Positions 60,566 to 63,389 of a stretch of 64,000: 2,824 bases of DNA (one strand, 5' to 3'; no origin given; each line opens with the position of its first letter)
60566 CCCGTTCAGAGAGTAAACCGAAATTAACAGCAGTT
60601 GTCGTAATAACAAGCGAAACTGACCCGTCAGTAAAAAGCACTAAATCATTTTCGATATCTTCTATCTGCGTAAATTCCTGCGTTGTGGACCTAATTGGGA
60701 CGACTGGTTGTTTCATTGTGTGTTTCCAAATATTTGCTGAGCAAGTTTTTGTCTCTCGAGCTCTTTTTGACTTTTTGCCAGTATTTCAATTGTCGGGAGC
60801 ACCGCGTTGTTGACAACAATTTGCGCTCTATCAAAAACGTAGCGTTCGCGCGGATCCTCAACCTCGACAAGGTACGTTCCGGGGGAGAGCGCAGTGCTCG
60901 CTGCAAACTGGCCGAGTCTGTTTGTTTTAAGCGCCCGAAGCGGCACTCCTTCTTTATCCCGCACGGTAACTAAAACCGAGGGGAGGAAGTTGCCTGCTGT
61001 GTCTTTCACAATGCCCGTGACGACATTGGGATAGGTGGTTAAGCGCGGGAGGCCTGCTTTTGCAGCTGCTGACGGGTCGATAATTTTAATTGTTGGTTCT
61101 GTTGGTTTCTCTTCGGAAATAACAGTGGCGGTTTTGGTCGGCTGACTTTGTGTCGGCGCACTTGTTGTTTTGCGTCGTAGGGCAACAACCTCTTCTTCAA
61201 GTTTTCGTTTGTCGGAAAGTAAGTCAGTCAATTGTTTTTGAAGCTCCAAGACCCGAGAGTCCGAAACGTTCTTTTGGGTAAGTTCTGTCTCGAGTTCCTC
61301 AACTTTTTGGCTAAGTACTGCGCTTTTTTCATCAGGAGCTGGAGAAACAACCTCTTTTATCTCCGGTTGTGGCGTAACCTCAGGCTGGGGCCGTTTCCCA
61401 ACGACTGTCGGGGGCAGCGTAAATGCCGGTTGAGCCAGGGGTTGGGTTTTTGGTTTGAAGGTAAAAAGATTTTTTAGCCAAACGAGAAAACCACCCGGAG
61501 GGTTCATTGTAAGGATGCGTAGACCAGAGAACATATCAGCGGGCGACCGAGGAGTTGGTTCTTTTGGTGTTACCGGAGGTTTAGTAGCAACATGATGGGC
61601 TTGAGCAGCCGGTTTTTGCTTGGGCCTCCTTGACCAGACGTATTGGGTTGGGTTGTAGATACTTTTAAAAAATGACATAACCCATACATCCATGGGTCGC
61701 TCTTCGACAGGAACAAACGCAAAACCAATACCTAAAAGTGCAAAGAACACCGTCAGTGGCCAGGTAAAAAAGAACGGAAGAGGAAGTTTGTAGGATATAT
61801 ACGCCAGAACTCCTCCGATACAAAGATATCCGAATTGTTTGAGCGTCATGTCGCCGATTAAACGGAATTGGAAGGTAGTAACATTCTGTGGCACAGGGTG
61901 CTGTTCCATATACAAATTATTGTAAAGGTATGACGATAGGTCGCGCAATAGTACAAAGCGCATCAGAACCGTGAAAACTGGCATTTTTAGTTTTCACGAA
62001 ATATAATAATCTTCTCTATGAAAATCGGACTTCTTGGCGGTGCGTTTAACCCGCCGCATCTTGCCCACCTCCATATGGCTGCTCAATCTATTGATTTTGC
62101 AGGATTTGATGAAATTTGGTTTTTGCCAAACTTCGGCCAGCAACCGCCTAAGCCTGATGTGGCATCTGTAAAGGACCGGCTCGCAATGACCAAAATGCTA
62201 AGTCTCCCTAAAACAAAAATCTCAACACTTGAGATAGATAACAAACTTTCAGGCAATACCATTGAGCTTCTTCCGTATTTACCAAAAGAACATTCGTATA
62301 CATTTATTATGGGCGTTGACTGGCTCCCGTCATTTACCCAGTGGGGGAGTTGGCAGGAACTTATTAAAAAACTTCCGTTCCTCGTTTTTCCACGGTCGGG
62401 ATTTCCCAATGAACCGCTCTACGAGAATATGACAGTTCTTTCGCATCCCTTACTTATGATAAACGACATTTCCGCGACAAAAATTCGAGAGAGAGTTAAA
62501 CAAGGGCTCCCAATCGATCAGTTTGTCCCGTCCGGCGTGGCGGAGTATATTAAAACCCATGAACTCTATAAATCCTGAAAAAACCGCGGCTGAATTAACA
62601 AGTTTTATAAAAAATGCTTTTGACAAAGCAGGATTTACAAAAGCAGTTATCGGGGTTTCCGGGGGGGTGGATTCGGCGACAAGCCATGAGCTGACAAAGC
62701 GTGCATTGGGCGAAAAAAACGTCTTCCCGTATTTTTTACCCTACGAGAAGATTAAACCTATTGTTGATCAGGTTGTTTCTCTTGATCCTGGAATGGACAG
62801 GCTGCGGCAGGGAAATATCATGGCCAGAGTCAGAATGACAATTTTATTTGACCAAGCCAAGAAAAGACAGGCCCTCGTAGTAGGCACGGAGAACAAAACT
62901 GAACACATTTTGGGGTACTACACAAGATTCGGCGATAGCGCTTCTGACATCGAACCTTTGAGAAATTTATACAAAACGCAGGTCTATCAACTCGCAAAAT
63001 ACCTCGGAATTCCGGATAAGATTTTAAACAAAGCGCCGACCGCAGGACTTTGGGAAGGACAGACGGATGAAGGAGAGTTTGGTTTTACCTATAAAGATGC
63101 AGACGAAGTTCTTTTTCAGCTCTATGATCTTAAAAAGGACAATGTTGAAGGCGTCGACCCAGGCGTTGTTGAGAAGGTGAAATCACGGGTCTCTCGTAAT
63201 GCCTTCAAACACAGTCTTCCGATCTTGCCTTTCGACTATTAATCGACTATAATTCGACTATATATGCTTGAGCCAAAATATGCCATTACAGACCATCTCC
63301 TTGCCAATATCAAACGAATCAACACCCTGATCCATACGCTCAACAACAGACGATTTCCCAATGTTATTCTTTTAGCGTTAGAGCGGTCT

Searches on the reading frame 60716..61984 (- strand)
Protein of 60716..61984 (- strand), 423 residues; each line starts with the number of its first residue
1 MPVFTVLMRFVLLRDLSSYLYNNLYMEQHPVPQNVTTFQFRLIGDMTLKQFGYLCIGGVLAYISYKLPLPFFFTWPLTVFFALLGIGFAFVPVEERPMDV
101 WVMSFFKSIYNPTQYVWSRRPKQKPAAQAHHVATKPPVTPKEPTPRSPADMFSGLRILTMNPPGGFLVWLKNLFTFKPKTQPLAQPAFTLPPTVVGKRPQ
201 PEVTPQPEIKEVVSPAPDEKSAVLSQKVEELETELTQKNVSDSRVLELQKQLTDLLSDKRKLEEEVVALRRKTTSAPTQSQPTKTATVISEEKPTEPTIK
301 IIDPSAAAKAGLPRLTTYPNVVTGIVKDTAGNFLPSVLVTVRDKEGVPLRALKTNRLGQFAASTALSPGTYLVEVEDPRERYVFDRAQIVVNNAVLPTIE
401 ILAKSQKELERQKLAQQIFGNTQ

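Call 14: search_protein_families(library=pfam, max_evalue=0.01, proteins=[window:60716-61984:-])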
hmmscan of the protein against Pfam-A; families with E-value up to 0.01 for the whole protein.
window:60716-61984:- (423 aa): 2 families
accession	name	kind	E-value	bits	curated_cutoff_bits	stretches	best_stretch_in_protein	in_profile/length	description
PF12666.12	PrgI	-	1.5e-06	29.1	27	1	30-115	1-89/91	PrgI family protein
PF13620.12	CarboxypepD_reg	-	3.2e-06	27.8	32.3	1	322-378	2-57/82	Carboxypeptidase regulatory-like domain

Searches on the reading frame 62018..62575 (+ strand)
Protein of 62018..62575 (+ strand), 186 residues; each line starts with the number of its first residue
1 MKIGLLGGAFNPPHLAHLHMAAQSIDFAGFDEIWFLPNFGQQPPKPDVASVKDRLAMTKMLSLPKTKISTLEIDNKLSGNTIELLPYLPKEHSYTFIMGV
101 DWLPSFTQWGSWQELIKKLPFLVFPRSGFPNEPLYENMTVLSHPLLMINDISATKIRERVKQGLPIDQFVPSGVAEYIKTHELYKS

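Call 14: search_protein_families(library=pfam, max_evalue=0.01, proteins=[window:62018-62575:+])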
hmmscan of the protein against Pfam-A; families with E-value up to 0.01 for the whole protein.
window:62018-62575:+ (186 aa): 1 family
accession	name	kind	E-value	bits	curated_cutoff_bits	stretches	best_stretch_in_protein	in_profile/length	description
PF01467.32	CTP_transf_like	-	9.7e-18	65.1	21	1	5-159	1-133/133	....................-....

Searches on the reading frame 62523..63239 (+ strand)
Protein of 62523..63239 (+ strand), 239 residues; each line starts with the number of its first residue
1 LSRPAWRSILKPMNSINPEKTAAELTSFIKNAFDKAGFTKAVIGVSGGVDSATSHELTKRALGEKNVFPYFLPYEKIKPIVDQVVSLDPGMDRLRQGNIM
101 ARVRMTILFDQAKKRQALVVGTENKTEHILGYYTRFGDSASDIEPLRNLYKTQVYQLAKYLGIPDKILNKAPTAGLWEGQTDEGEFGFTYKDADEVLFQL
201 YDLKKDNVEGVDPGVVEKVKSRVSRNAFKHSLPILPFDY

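Call 14: search_protein_families(library=pfam, max_evalue=0.01, proteins=[window:62523-63239:+])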
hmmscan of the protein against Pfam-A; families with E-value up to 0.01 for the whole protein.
window:62523-63239:+ (239 aa): 1 family
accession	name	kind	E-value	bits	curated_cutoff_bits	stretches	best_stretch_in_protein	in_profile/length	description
PF02540.23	NAD_synthase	-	3.3e-60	203.7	21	2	80-233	84-242/242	NAD synthase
